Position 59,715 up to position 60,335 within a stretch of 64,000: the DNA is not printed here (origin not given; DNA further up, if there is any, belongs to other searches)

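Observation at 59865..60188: Membrane-anchored protein with 15 Cys and 20 Asp/Glu in a 42-residue tail, inserted between the Thr T-box and thrS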

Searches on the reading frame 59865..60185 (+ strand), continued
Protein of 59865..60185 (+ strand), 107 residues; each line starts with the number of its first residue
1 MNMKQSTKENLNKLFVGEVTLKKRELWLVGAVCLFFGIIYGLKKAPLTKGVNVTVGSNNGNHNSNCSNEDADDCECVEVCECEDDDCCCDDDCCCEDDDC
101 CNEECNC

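Call 34: search_protein_families(library=pfam, proteins=[L037:1275-3464:+, L037:3652-4164:+, L037:4250-4834:+, L037:5187-6605:+], max_evalue=0.00001)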
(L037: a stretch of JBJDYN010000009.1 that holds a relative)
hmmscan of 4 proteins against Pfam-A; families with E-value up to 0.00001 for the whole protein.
L037:1275-3464:+ (730 aa): 6 families
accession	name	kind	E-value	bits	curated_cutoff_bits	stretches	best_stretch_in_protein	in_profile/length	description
PF13328.12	HD_4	-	4.5e-49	166.6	27.2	1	30-179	1-155/156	HD domain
PF04607.23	RelA_SpoT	-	1.1e-44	151.7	27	1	239-348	1-111/113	Region found in RelA / SpoT proteins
PF02824.27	TGS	-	4.6e-22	78.3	22.2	1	388-447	1-60/60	TGS domain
PF01966.28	HD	-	1.3e-12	48.4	22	1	49-148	1-116/116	HD domain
PF13291.12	ACT_4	-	3.3e-12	47.3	27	1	651-723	3-76/80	ACT domain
PF19296.4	RelA_AH_RIS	-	5.2e-10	40.1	23.8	1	466-634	8-181/185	RelA/SpoT, AH and RIS domains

L037:3652-4164:+ (171 aa): 1 family
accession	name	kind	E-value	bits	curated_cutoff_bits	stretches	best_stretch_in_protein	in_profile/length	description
PF02580.21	Tyr_Deacylase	-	1.6e-56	191.1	25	1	18-160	1-144/144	D-Tyr-tRNA(Tyr) deacylase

L037:4250-4834:+ (195 aa): 2 families
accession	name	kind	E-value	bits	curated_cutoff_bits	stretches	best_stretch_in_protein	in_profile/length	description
PF00753.33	Lactamase_B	-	2.6e-29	103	22.7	1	10-179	2-196/196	Metallo-beta-lactamase superfamily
PF12706.13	Lactamase_B_2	-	2.4e-06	27.7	27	1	49-83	30-65/200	Beta-lactamase superfamily domain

L037:5187-6605:+ (473 aa): 1 family
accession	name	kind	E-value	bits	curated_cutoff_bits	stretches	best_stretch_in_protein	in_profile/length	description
PF04055.27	Radical_SAM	-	1.1e-20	74.9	29.5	1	160-331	4-163/166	Radical SAM superfamily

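Call 45: find_encoding_contigs(protein=P0238, flank=3500, max_places=3)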
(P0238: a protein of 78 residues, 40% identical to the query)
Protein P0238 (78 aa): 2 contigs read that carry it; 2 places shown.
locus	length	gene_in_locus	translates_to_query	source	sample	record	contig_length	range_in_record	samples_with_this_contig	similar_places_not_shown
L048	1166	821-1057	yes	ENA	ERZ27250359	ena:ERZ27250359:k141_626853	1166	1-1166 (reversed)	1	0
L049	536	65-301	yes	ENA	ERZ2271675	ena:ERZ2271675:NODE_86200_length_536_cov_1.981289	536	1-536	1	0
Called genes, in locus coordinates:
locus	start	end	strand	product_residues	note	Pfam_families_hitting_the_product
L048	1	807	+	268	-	?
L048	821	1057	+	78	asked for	-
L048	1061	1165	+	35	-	?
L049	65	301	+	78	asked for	-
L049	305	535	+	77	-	?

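Call 46: find_encoding_contigs(protein=P0262, flank=3500, max_places=3)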
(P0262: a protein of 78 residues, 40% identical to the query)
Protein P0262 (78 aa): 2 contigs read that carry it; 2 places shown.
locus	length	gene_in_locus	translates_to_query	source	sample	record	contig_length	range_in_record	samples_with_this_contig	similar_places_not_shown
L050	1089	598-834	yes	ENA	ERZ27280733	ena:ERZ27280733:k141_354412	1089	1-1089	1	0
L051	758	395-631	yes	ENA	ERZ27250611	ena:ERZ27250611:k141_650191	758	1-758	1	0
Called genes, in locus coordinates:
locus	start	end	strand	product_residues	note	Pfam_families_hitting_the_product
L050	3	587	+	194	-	?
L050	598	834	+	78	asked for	-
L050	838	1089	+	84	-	?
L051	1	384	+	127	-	?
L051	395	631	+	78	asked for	-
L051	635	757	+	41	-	?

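Call 47: search_protein_families(library=pfam, proteins=[L048:1-804:+, L049:305-535:+, L050:3-584:+, L050:838-1089:+], max_evalue=0.001)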
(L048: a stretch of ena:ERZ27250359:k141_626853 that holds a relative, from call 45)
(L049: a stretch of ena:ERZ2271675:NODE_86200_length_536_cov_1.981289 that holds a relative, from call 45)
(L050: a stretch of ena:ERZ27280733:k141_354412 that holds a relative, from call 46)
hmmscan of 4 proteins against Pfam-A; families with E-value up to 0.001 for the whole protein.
L048:1-804:+ (268 aa): 2 families
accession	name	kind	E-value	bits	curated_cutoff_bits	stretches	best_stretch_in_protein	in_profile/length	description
PF13291.12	ACT_4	-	4.4e-13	50.2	27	1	189-264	3-79/80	ACT domain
PF19296.4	RelA_AH_RIS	-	2e-09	38.2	23.8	1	4-172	8-181/185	RelA/SpoT, AH and RIS domains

L049:305-535:+ (77 aa): 1 family
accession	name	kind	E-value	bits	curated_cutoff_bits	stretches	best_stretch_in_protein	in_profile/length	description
PF02580.21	Tyr_Deacylase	-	7.6e-26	91.6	25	1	2-77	1-76/144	D-Tyr-tRNA(Tyr) deacylase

L050:3-584:+ (194 aa): 2 families
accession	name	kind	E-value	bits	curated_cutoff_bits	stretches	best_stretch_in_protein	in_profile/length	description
PF13291.12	ACT_4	-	1.2e-13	51.9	27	1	115-190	3-79/80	ACT domain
PF19296.4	RelA_AH_RIS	-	0.00091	19.8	23.8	0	51-96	134-179/185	RelA/SpoT, AH and RIS domains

L050:838-1089:+ (84 aa): 1 family
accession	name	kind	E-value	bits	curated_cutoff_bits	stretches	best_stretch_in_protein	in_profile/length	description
PF02580.21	Tyr_Deacylase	-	8.7e-31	107.6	25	1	2-84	1-83/144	D-Tyr-tRNA(Tyr) deacylase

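Call 53: search_protein_families(library=ncbifam, alignment_id=A2, max_evalue=0.01)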
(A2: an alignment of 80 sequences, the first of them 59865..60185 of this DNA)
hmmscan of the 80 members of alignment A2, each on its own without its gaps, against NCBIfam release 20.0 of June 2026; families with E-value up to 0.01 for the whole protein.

A. member 1, window:59865-60185:+ (107 aa): 0 families

B. families by the number of members that match (of 80 scanned): 4 families
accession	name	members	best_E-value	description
NF033798.1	biofilm_StcA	1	0.00066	StcA family protein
TIGR04211.1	SH3_and_anchor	1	0.003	TIGR04211 family SH3 domain-containing protein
NF033218.1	anchor_AmaP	1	0.0039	alkaline shock response membrane anchor protein AmaP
NF007107.1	PRK09556.1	1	0.004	hexose-6-phosphate:phosphate antiporter UhpT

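Call 54: search_protein_families(library=pfam, proteins=[L001:5862-7454:+, L046:5244-6242:+, L001:2712-3164:+, L044:5318-5629:+], max_evalue=0.01)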
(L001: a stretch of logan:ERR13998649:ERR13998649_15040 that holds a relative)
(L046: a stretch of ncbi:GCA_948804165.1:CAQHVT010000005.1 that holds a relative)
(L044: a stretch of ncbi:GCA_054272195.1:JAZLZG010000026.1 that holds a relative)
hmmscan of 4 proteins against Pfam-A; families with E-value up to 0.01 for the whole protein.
L001:5862-7454:+ (531 aa): 0 families

L046:5244-6242:+ (333 aa): 0 families

L001:2712-3164:+ (151 aa): 1 family
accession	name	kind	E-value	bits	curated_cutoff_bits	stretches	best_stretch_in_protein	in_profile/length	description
PF09719.15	C_GCAxxG_C_C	-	5.4e-36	123.7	27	1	16-145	1-118/118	Putative redox-active protein (C_GCAxxG_C_C)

L044:5318-5629:+ (104 aa): 1 family
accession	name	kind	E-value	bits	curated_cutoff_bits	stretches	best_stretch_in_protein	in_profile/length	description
PF07561.16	DUF1540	-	2.4e-21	76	22.1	2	5-42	2-40/40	Domain of Unknown Function (DUF1540)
